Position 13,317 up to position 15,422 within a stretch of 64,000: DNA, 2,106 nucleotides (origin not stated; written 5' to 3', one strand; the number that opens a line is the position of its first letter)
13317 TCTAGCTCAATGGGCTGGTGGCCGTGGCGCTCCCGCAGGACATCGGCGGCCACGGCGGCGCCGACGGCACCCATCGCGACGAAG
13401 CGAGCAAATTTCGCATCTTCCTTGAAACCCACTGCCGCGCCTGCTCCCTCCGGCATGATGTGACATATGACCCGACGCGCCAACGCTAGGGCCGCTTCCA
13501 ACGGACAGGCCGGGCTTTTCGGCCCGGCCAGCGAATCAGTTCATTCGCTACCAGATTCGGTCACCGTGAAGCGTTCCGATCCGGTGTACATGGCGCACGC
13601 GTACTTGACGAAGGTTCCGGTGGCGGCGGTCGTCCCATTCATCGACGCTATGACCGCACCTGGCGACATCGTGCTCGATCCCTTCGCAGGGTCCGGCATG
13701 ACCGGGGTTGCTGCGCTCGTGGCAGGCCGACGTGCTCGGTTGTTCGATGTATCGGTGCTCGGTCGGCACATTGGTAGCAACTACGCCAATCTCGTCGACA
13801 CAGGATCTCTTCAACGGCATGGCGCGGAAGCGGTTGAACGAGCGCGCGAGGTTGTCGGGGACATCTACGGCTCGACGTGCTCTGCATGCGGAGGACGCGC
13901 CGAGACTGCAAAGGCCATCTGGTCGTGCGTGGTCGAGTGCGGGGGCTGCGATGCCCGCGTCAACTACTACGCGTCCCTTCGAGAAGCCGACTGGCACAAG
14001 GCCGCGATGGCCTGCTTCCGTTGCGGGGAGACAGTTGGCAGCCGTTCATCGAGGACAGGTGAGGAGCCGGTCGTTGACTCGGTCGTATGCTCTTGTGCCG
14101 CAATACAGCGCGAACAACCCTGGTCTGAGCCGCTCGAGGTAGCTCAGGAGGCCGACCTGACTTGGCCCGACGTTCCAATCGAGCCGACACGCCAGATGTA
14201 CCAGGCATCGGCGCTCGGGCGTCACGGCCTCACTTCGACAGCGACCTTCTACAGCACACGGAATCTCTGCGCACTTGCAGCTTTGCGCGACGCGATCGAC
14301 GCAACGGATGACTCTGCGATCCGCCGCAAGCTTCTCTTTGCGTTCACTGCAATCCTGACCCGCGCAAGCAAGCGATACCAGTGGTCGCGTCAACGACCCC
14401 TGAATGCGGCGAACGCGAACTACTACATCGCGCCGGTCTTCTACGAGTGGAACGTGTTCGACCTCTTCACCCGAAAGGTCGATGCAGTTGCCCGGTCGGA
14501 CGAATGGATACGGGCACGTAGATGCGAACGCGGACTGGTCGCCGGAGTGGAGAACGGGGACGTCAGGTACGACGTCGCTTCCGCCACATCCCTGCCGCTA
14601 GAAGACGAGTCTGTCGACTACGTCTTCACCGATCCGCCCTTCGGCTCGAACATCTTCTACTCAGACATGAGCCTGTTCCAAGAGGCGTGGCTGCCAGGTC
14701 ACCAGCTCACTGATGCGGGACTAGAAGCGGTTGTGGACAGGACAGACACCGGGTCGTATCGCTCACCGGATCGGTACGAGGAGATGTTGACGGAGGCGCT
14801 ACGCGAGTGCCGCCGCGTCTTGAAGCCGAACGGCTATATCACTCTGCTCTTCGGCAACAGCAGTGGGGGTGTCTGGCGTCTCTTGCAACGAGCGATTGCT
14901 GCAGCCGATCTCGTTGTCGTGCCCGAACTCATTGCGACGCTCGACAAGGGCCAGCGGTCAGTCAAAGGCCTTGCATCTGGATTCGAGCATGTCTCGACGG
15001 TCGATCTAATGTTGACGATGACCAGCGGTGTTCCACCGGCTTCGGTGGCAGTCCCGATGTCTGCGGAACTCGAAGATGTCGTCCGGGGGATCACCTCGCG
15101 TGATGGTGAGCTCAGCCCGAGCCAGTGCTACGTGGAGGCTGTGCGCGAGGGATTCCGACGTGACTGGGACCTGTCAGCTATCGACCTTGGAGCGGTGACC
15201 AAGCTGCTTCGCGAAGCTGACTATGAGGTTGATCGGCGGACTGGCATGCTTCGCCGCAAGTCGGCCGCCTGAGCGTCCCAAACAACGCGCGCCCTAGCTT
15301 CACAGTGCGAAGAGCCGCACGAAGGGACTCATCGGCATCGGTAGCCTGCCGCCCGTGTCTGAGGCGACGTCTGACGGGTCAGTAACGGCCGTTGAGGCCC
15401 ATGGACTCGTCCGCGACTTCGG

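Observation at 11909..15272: Divergent pair: permuted DNA methyltransferase with a Zn-ribbon TRD, and a 530-aa protein combining a nuclease-like N-terminus with HEAT-like repeats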

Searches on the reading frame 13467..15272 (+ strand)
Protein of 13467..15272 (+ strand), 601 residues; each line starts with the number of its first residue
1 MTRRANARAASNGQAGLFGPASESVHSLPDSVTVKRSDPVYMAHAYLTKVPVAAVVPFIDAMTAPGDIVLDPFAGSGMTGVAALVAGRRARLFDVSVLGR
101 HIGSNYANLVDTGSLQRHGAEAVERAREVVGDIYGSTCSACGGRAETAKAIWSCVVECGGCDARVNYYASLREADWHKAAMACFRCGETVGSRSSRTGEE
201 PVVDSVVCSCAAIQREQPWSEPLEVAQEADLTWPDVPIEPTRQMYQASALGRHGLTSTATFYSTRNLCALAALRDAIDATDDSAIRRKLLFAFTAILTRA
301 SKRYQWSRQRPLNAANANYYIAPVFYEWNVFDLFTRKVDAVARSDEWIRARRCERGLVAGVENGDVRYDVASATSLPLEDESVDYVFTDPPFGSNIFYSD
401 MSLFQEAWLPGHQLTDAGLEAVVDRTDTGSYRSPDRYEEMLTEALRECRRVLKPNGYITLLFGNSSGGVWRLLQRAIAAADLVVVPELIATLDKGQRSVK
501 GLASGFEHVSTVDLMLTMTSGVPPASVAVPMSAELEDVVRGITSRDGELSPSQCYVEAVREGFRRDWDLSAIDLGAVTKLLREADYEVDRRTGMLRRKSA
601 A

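Call 3: search_protein_families(library=pfam, proteins=[window:13467-15272:+], max_evalue=1)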
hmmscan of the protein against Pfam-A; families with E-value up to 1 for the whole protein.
window:13467-15272:+ (601 aa): 7 families
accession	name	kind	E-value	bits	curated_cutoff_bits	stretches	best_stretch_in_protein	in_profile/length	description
PF01555.25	N6_N4_Mtase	-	2.4e-19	70.6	26.7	2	44-90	160-206/221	DNA methylase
PF08241.18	Methyltransf_11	-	6.6e-07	30.3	21.2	2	441-458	76-93/95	Methyltransferase domain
PF01170.24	UPF0020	-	0.00016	21.8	22.3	1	364-396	103-135/197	RMKL-like, methyltransferase domain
PF03602.21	Cons_hypoth95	-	0.0003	21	24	1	374-405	105-137/182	Conserved hypothetical protein 95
PF13649.12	Methyltransf_25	-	0.002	19.2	27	0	361-388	46-70/97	Methyltransferase domain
PF00412.28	LIM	-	0.0076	16.9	22.9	1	158-194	1-40/58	LIM domain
PF15609.12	PRTase_2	-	0.19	11.7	28.8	1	81-181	4-93/188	Phosphoribosyl transferase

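Call 4: search_protein_families(library=padloc, proteins=[window:13467-15272:+], max_evalue=1)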
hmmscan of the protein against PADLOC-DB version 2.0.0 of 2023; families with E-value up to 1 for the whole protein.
window:13467-15272:+ (601 aa): 62 families (the best 25 are shown)
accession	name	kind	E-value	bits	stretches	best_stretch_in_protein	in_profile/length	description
PDLC03312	MTase_II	-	9.7e-97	323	1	26-534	177-675/1344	Type II methyltransferase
PDLC02541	PglX|PglXI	-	5.6e-70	234.5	3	236-504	357-608/919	PglXI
PDLC03346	MTase_II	-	5.1e-43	145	2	252-505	487-723/1068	Type II methyltransferase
PDLC03319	MTase_II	-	1.5e-23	81.4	2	259-485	170-391/503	Type II methyltransferase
PDLC03367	MTase_II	-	1.9e-14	51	1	32-479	8-439/633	Type II methyltransferase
PDLC03228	MTase_II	-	2.1e-14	51.9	1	46-90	144-188/227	Type II methyltransferase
PDLC03371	MTase_II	-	3.1e-14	51.1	2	47-89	192-234/260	Type II methyltransferase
PDLC03339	MTase_II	-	4.6e-13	46.7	2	46-96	210-260/399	Type II methyltransferase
PDLC03299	MTase_II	-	7.2e-13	46.7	3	48-91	198-241/296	Type II methyltransferase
PDLC03738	oMTase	-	1.9e-12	44.6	2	48-88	206-246/376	orphan methyltransferase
PDLC03325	MTase_II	-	2e-12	44.6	2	373-483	282-383/426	Type II methyltransferase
PDLC03308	MTase_II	-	3.8e-12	43.9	2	26-95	316-382/419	Type II methyltransferase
PDLC03233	MTase_II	-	4.7e-12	43.3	1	365-541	475-666/731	Type II methyltransferase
PDLC03216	MTase_II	-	1.6e-11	41.8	2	378-460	26-95/364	Type II methyltransferase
PDLC03380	MTase_II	-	3.1e-11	41.1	2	371-465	251-342/393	Type II methyltransferase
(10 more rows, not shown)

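Call 5: search_protein_families(library=ncbifam, proteins=[window:13467-15272:+], max_evalue=1)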
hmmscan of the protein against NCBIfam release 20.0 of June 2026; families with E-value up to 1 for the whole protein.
window:13467-15272:+ (601 aa): 13 families
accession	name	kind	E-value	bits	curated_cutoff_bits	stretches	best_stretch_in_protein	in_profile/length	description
NF010253.0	PRK13699.1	subfamily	2.9e-13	50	244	1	45-90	143-188/226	DNA methyltransferase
NF050803.1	DnaMtaseCcrMCaul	equivalog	1.3e-10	40.7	830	2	45-89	185-229/350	adenine-specific DNA-methyltransferase CcrM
NF008572.0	PRK11524.1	equivalog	7.7e-09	35.1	292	1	48-90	197-239/294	adenine-specific DNA-methyltransferase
NF042963.1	DUF1156_antiphage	equivalog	6.2e-07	27.9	1000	1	234-486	441-677/960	anti-phage-associated DUF1156 domain-containing protein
TIGR01177.1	TIGR01177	hypoth_equivalog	1.3e-05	24.7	316.55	1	366-401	232-267/330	TIGR01177 family methyltransferase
NF047649.1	MTase_UXPK_star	exception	0.0039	16.2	460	0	57-113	69-126/283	methyltransferase/UXPK-star double selenoprotein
TIGR00095.1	TIGR00095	equivalog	0.0059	16.3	117.5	1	373-411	115-149/194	16S rRNA (guanine(966)-N(2))-methyltransferase RsmD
TIGR01934.1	MenG_MenH_UbiE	subfamily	0.0064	15.8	158.35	1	441-461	122-142/223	ubiquinone/menaquinone biosynthesis methyltransferase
NF033398.1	rRNA_meth_EmtA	equivalog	0.012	15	625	0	362-405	231-275/336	EmtA family 23S rRNA (guanine(2470)) methyltransferase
NF001240.0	PRK00216.1-1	equivalog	0.033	13.2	378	1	443-505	151-211/251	bifunctional demethylmenaquinone methyltransferase/2-methoxy-6-polyprenyl-1,4-benzoquinol methylase UbiE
NF045667.1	MTase_DVU1556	equivalog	0.035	13.6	155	1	442-460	101-119/213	DVU_1556 family methyltransferase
NF047738.1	antiphage_MADS2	equivalog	0.088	11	720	1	377-459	439-512/654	methylation-associated defense system DNA methyltransferase MAD2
NF004017.0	PRK05479.1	equivalog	0.17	10.6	336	1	59-173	127-231/337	ketol-acid reductoisomerase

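Call 20: search_solved_structures(query=window:13467-15272:+, max_evalue=0.01)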
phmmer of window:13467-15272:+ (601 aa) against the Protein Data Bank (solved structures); distinct sequences matched with E-value up to 0.01: 7.
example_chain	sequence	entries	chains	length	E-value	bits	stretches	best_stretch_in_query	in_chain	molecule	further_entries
6pbd_A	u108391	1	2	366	1.1e-06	30.8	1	45-89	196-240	Modification methylase CcrMI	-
1eg2_A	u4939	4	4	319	0.00023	23.1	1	47-117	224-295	MODIFICATION METHYLASE RSRI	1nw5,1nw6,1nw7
1nw8_A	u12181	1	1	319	0.00038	22.4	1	47-117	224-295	MODIFICATION METHYLASE RSRI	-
8s9m_A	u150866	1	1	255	0.00092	21.1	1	59-96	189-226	DNA cytosine-N4 methyltransferase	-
8s9n_A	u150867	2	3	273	0.0011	20.9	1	59-96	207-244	DNA cytosine-N4 methyltransferase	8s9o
8urk_A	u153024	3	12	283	0.0021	19.9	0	47-89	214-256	Methyltransferase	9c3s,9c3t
9c3u_A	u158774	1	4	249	0.0056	18.5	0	47-89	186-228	Methyltransferase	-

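Call 63: search_protein_families(library=phrogs, proteins=[window:13467-15272:+], max_evalue=1)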
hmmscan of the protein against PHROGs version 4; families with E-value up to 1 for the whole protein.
window:13467-15272:+ (601 aa): 19 families
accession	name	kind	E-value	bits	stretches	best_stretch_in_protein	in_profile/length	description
phrog_67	-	other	2.3e-24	87.5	2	378-465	138-197/743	DNA methyltransferase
phrog_10183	-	other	2e-17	63.7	2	246-485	368-636/889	DNA methyltransferase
phrog_498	-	other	7.5e-10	38.9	1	49-95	362-408/633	DNA methyltransferase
phrog_3008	-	other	9.5e-10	39.1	1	49-95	153-199/244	DNA methyltransferase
phrog_18146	-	other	2.7e-06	27.5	1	43-98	43-102/452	DNA methyltransferase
phrog_6025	-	other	4.9e-05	24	2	430-469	51-87/192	DNA methyltransferase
phrog_18293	-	other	0.00032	21.6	1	46-89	46-89/119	methyltransferase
phrog_24333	-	other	0.0011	19.4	1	370-458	89-161/238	DNA methyltransferase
phrog_12517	-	unknown function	0.0014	18.9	1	64-94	104-134/316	-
phrog_6952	-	other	0.0019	19.1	1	51-90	119-158/181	DNA methyltransferase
phrog_8769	-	other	0.016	16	1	63-89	9-35/71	methyltransferase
phrog_954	-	other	0.02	15.2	1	435-460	140-165/229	DNA methyltransferase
phrog_23148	-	unknown function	0.023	15.8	1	51-88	90-127/165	-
phrog_11619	-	other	0.071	13.6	0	377-394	81-98/186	DNA methyltransferase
phrog_26078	-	unknown function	0.11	13.8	1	135-181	23-68/120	-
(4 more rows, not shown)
